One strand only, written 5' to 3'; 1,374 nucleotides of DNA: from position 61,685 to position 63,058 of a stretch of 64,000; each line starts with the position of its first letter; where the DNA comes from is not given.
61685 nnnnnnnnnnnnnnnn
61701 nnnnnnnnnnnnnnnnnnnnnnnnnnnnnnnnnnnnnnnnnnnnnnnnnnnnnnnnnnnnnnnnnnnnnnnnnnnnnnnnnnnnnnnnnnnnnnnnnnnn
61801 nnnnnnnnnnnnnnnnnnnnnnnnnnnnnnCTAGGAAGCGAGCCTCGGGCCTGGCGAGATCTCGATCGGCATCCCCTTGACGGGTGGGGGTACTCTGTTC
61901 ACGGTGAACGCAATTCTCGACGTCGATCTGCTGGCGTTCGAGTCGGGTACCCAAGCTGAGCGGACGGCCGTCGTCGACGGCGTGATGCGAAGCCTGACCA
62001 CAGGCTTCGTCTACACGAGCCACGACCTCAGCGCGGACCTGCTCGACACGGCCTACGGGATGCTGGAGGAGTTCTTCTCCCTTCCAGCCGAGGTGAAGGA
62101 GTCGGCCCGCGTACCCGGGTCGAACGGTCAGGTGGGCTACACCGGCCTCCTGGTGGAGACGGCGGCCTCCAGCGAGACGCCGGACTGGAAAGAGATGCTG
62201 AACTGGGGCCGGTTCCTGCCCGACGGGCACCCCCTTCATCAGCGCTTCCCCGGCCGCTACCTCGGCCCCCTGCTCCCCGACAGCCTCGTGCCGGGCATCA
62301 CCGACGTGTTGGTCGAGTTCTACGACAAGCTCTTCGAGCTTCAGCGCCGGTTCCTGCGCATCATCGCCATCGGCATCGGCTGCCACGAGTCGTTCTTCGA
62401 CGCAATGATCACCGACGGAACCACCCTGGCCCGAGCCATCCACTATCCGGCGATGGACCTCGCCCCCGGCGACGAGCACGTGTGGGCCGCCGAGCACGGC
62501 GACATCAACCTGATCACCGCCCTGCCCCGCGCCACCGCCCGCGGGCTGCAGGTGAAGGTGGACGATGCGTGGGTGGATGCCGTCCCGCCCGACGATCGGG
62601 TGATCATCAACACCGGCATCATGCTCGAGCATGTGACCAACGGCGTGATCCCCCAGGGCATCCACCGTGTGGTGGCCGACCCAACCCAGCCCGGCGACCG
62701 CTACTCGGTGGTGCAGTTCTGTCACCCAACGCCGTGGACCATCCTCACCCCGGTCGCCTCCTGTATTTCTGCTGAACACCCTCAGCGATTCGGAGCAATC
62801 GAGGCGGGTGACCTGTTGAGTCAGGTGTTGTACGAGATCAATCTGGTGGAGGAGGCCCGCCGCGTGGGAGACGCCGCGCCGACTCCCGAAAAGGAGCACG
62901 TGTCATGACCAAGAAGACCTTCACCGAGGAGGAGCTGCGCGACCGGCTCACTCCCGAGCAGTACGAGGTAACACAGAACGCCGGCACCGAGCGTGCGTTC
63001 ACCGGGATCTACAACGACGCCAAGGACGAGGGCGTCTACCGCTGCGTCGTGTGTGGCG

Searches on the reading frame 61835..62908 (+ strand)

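Call 61: search_protein_families(library=pfam, proteins=[window:61835-62908:+], max_evalue=0.0001)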
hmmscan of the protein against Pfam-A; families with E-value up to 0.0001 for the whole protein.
window:61835-62908:+ (357 aa): 2 families
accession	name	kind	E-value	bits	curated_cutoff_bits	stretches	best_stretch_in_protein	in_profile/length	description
PF14226.12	DIOX_N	-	2.2e-14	54.6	27.3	1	36-136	7-106/117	non-haem dioxygenase in morphine synthesis N-terminal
PF03171.26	2OG-FeII_Oxy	-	2.1e-10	41.3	23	1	203-298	8-101/101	2OG-Fe(II) oxygenase superfamily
